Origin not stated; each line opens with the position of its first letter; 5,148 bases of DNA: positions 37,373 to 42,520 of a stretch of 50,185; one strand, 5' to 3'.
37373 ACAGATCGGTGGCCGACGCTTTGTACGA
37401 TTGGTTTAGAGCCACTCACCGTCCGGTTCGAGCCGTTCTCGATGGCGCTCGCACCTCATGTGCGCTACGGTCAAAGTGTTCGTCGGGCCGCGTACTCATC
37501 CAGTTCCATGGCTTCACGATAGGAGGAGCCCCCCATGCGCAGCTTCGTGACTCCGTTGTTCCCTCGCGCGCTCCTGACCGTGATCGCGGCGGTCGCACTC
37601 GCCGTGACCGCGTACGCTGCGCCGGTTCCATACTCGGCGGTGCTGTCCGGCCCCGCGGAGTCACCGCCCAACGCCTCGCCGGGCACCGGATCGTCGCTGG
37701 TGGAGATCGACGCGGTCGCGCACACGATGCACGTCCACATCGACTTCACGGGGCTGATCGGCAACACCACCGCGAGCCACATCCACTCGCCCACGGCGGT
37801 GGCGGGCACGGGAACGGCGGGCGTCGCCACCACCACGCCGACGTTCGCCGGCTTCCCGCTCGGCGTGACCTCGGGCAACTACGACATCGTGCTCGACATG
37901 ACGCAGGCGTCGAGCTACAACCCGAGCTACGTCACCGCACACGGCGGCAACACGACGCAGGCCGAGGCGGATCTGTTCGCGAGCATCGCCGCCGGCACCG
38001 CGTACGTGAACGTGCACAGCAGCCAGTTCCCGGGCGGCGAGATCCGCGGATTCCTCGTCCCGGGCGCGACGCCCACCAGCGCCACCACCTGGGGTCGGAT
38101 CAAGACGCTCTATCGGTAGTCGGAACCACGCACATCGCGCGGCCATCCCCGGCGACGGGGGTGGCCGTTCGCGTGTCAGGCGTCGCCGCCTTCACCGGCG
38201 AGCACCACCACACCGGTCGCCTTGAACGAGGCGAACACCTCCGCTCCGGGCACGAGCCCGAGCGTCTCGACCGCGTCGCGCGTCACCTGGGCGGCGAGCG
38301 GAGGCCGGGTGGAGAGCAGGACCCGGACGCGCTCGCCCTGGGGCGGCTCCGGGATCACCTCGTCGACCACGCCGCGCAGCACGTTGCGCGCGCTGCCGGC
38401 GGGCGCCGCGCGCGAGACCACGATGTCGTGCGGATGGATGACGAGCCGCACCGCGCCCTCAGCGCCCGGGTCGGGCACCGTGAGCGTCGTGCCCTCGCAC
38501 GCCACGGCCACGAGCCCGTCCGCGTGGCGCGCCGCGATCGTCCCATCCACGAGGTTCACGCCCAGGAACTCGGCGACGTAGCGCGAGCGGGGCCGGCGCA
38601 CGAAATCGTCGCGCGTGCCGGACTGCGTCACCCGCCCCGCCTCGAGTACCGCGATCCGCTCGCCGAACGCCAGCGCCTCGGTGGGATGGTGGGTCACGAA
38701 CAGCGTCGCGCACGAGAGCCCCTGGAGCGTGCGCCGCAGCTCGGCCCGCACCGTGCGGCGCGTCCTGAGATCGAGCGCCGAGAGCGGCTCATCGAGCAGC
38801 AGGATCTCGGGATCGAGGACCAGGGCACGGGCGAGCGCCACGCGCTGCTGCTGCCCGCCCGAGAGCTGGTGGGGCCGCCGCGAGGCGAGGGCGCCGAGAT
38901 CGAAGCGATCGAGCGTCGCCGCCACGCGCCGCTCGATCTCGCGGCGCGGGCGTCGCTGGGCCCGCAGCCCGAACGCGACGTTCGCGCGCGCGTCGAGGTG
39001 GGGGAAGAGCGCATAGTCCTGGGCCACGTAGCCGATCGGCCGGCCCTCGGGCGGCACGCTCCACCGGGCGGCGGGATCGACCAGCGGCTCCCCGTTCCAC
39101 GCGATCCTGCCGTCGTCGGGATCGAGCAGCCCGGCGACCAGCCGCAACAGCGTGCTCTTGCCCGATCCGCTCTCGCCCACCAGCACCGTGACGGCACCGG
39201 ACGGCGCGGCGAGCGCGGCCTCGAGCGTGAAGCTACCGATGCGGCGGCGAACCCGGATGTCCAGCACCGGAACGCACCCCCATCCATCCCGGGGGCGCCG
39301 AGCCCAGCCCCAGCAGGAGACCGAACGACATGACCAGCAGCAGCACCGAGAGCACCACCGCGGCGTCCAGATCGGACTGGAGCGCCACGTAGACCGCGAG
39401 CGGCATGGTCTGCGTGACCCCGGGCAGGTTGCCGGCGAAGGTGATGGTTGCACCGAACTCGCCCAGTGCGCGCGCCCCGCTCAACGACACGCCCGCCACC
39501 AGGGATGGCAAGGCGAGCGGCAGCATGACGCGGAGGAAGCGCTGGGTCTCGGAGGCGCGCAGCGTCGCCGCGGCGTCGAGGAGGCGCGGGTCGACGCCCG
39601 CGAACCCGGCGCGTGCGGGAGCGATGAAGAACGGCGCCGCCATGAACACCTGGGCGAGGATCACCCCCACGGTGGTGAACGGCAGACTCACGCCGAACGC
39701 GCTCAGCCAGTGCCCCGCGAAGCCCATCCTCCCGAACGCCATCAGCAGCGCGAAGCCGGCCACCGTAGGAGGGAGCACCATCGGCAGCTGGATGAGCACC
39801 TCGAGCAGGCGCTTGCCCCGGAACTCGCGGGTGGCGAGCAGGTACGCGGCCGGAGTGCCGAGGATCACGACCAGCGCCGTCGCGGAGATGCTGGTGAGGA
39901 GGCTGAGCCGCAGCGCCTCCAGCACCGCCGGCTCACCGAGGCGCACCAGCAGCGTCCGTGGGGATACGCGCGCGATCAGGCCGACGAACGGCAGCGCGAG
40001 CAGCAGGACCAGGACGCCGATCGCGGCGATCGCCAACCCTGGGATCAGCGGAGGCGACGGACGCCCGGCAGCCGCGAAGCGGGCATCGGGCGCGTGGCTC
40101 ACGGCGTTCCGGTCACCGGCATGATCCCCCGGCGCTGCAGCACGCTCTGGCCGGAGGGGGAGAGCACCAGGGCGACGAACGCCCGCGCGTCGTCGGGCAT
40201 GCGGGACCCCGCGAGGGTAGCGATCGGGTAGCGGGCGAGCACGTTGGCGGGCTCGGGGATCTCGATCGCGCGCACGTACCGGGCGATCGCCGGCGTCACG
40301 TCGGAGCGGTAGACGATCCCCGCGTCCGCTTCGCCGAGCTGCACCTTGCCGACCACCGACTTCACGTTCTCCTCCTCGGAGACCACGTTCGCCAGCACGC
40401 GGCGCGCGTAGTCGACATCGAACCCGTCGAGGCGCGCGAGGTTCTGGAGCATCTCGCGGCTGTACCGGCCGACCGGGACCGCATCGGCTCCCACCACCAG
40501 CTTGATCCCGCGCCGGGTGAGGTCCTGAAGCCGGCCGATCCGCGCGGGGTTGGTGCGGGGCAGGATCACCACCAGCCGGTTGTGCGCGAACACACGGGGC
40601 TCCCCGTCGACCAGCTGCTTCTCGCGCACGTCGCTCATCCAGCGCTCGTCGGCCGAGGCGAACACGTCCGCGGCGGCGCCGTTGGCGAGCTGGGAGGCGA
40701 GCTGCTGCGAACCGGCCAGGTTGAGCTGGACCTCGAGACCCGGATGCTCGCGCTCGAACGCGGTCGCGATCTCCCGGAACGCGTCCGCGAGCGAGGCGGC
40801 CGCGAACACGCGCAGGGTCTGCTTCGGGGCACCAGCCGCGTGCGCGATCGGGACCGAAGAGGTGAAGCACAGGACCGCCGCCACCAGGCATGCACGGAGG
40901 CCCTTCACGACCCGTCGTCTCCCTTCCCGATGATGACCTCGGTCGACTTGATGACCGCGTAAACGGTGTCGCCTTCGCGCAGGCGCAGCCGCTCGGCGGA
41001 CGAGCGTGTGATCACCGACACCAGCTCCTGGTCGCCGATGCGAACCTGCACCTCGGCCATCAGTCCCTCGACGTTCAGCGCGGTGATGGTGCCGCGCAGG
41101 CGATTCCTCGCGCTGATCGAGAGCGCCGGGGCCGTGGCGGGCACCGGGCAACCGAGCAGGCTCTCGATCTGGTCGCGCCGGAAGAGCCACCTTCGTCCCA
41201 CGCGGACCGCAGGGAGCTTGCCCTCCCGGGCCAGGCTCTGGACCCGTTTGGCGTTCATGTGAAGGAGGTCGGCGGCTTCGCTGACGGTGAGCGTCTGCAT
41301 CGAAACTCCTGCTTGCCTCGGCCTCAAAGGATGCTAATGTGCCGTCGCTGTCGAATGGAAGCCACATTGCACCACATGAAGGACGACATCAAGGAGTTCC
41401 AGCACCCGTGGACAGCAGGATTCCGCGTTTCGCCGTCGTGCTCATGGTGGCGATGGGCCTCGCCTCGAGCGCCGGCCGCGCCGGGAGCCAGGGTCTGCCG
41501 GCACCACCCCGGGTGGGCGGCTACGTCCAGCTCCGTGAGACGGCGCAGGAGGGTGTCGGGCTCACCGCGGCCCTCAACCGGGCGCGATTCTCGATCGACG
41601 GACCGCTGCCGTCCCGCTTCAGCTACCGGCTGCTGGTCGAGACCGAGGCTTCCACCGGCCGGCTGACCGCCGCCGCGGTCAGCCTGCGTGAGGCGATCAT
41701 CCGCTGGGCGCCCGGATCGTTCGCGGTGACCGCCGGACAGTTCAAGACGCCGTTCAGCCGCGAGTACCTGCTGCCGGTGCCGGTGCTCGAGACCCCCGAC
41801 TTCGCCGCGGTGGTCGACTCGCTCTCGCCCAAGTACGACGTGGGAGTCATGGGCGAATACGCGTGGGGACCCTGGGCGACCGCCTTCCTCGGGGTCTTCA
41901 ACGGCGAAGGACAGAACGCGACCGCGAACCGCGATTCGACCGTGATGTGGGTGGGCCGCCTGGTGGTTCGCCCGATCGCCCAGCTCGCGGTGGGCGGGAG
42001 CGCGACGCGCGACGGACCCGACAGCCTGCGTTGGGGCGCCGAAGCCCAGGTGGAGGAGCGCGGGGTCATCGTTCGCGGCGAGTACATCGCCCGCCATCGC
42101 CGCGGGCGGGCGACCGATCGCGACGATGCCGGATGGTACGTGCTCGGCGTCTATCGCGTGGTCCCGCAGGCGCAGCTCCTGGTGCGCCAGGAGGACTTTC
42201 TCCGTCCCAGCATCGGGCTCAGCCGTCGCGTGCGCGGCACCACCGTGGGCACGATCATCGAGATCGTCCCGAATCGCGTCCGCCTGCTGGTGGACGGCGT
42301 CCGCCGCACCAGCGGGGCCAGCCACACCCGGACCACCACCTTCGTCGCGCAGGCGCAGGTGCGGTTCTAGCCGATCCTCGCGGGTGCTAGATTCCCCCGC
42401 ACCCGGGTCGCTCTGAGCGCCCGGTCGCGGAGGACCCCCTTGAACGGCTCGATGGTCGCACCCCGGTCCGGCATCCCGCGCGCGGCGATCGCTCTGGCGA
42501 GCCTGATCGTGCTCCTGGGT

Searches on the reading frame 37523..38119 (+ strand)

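Call 12: search_protein_families(library=pfam, proteins=[window:37523-38119:+], max_evalue=0.001)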
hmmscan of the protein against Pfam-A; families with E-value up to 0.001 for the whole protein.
window:37523-38119:+ (198 aa): 1 family
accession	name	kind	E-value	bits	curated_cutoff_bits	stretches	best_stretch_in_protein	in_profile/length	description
PF07452.17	CHRD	-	5.4e-21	76.1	24.1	1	37-178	1-117/117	CHRD domain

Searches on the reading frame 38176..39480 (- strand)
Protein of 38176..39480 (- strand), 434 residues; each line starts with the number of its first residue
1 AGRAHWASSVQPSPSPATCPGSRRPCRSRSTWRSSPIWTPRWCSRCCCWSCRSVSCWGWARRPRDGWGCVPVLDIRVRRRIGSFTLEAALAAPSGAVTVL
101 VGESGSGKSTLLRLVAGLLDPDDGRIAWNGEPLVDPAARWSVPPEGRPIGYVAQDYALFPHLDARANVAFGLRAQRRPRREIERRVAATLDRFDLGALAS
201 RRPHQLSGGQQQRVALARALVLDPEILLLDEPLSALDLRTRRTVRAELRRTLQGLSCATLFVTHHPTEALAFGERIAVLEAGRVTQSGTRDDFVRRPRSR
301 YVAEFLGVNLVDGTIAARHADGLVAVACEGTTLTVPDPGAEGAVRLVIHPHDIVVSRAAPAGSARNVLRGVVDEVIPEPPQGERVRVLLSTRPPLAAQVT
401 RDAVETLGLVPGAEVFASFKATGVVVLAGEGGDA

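Call 12: search_protein_families(library=pfam, proteins=[window:38176-39480:-], max_evalue=0.001)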
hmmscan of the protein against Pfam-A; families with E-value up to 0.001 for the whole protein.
window:38176-39480:- (434 aa): 7 families
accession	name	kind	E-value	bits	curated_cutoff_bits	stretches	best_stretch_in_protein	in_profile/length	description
PF00005.33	ABC_tran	-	1.8e-34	119.7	25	1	90-233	6-136/137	ABC transporter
PF03459.23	TOBE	-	3.2e-13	50.1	22.3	1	363-424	2-62/64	TOBE domain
PF13304.12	AAA_21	-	8e-10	39.7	27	1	181-267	220-301/304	AAA domain, putative AbiEii toxin, Type IV TA system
PF13555.12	AAA_29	-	2.2e-05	24.6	27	1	89-129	17-55/61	P-loop containing region of AAA domain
PF05729.18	NACHT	-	0.00028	21.2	26.7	0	97-117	2-22/167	NACHT domain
PF25199.1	nSTAND_NTPase5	-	0.00061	20.1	34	0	76-130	19-77/145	Novel STAND NTPase 5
PF13401.12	AAA_22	-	0.00076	20.2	27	0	97-122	7-32/130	AAA domain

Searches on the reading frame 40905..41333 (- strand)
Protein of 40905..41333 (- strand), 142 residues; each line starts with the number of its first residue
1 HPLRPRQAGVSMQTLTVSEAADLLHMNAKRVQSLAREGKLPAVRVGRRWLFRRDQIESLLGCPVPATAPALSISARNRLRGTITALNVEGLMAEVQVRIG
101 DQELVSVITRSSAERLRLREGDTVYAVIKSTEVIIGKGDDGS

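Call 12: search_protein_families(library=pfam, proteins=[window:40905-41333:-], max_evalue=0.001)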
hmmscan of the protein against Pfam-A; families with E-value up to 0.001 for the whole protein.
window:40905-41333:- (142 aa): 5 families
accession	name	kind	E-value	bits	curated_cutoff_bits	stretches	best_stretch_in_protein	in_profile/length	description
PF03459.23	TOBE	-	5.3e-18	65.4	22.3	1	74-135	2-64/64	TOBE domain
PF12728.13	HTH_17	-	1.5e-13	51.2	27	1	15-60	2-47/51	Helix-turn-helix domain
PF08402.16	TOBE_2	-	2.8e-05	24.6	21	1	71-126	8-66/76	TOBE domain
PF21531.3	Rv2175c_wHTH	-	3.3e-05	24.2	27.1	1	12-47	13-48/57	DNA-binding protein Rv2175c, wHTH domain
PF13411.12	MerR_1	-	0.00052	20.5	21.6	1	16-59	2-46/69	MerR HTH family regulatory protein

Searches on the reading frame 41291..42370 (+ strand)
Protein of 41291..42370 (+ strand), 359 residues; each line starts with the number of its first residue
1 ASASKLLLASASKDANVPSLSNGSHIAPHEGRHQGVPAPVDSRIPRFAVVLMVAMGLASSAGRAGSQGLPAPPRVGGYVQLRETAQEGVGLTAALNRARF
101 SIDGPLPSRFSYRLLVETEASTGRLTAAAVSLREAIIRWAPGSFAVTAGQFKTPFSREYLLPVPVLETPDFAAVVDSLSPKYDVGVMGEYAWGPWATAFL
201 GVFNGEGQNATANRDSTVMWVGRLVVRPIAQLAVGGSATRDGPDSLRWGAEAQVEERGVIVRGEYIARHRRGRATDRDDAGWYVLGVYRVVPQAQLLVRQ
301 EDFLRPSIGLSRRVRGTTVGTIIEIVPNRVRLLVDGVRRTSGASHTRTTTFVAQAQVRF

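Call 12: search_protein_families(library=pfam, proteins=[window:41291-42370:+], max_evalue=0.001)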
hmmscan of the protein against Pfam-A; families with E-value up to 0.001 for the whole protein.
window:41291-42370:+ (359 aa): 1 family
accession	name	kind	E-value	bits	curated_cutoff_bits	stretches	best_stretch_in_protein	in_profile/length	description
PF07396.17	Porin_O_P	-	1.1e-15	58.3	20.9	1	90-228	24-165/370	Phosphate-selective porin O and P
